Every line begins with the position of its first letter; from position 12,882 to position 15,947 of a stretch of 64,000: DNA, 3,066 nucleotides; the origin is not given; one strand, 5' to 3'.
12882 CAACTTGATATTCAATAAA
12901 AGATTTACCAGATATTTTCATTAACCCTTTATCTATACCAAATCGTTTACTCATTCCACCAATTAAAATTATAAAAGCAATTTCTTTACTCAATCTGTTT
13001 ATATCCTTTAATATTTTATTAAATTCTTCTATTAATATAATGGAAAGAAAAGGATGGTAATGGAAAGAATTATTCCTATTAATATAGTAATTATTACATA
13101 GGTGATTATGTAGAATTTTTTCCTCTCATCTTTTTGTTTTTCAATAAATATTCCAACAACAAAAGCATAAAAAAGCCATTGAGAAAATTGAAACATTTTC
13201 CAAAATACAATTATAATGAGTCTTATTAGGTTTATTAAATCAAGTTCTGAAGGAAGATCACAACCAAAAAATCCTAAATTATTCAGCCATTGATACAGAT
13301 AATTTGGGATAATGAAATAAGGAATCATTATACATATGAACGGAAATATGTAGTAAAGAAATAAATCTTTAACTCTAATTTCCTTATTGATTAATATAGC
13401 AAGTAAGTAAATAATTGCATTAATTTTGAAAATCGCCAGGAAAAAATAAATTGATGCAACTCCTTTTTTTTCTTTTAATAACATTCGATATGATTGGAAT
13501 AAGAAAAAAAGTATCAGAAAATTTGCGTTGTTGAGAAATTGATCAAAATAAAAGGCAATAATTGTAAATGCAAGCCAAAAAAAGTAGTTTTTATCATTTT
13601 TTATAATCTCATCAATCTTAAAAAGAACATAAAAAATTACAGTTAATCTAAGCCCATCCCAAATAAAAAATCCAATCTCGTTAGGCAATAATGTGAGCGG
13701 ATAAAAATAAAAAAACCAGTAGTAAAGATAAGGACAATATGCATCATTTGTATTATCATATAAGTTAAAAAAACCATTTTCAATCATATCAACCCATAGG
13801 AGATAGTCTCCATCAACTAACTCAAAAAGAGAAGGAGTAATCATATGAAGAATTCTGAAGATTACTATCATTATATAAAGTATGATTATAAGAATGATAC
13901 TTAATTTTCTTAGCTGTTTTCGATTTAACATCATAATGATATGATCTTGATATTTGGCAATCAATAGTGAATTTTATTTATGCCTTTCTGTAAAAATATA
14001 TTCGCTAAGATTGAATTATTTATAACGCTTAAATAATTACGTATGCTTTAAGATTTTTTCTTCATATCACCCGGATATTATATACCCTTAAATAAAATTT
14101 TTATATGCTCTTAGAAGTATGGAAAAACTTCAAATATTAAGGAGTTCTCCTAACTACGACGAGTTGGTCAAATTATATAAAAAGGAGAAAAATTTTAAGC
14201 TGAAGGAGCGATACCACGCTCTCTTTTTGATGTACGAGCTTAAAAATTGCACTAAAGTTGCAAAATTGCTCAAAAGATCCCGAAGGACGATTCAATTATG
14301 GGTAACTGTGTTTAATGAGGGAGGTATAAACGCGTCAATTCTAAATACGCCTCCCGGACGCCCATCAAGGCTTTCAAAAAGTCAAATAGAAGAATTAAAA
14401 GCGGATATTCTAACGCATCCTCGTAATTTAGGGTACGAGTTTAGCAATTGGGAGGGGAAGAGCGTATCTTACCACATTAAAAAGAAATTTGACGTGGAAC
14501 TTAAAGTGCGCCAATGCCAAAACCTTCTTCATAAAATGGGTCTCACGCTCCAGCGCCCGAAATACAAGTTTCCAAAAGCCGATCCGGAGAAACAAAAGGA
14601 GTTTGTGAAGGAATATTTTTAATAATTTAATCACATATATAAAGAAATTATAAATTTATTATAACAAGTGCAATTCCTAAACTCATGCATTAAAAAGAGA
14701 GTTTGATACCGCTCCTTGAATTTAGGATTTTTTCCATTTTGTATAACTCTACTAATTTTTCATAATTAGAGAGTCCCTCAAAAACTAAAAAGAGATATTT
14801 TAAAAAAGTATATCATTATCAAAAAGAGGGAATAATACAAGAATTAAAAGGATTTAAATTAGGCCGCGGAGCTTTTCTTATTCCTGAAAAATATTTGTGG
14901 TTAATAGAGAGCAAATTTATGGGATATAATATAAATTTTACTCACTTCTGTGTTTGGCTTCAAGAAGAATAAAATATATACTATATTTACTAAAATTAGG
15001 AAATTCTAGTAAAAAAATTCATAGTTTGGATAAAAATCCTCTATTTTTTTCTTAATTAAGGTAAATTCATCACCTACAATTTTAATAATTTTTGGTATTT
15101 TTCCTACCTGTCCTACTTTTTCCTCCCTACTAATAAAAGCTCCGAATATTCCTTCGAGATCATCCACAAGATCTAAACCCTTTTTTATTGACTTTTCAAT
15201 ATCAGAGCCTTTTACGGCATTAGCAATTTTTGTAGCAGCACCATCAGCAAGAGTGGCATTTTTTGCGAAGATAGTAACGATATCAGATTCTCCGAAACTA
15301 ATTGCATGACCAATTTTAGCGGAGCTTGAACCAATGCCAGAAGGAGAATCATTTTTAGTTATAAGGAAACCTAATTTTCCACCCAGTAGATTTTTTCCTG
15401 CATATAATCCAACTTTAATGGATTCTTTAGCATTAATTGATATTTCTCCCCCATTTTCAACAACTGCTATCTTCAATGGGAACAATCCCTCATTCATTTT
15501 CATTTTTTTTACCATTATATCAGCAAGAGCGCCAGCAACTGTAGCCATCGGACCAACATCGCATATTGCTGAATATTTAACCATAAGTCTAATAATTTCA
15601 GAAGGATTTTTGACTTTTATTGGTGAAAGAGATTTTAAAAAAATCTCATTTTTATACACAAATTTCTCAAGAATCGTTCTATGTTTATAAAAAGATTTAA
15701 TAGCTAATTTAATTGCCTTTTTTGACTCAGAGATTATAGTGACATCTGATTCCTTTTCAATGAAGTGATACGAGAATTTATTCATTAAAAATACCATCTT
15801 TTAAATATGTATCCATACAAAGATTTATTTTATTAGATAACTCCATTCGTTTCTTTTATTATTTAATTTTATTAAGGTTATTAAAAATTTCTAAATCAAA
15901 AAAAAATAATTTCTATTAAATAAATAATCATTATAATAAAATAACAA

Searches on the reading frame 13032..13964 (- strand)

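Call 40: search_protein_families(library=pfam, proteins=[window:13032-13964:-], max_evalue=0.001)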
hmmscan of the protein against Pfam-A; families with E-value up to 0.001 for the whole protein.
window:13032-13964:- (310 aa): 1 family
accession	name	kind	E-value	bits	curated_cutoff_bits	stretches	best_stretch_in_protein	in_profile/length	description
PF09594.16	GT87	-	4.5e-06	27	25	1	85-234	9-163/237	Glycosyltransferase family 87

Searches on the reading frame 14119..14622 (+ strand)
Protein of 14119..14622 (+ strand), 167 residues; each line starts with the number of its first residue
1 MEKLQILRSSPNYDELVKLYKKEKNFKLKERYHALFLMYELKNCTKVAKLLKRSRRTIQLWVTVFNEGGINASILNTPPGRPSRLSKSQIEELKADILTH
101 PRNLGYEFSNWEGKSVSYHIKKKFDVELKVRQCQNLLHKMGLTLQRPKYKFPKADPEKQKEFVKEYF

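Call 40: search_protein_families(library=pfam, proteins=[window:14119-14622:+], max_evalue=0.001)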
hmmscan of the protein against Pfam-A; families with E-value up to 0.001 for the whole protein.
window:14119-14622:+ (167 aa): 4 families
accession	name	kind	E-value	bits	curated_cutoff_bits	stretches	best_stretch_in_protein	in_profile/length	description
PF13592.12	HTH_33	-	7.7e-18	64.3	25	1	107-166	1-60/60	Winged helix-turn helix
PF13551.12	HTH_29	-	2.3e-07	31.3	28.1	1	31-90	1-63/64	Winged helix-turn helix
PF13565.12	HTH_32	-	3.6e-07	31.1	33.7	1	57-137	1-73/73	Homeodomain-like domain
PF13384.12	HTH_23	-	4.4e-07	30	24.6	1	28-72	4-48/50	Homeodomain-like domain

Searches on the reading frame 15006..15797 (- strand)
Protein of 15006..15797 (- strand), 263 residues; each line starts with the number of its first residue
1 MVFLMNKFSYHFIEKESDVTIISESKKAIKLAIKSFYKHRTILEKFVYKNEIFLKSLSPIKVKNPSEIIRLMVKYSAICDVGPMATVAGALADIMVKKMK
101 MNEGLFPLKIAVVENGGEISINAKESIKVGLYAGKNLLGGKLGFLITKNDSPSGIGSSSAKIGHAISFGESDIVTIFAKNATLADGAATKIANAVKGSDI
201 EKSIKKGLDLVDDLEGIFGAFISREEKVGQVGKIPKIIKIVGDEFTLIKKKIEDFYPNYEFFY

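Call 40: search_protein_families(library=pfam, proteins=[window:15006-15797:-], max_evalue=0.001)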
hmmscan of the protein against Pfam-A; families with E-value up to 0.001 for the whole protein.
window:15006-15797:- (263 aa): 0 families

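Call 75: search_protein_families(library=ncbifam, proteins=[window:15006-15797:-], max_evalue=0.01)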
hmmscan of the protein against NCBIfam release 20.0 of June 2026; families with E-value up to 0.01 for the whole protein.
window:15006-15797:- (263 aa): 4 families
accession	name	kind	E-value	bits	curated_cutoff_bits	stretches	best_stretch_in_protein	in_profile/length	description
NF003321.0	PRK04334.1-1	equivalog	3.2e-65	220.2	262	1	8-241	4-236/248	hypothetical protein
NF003324.0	PRK04334.1-4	equivalog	8.7e-56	189.4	275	1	10-240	4-228/238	hypothetical protein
NF003323.0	PRK04334.1-3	equivalog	3.6e-49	167.4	271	1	7-234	22-244/250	hypothetical protein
NF003322.0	PRK04334.1-2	equivalog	2.4e-19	69.5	290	1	66-196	72-204/295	hypothetical protein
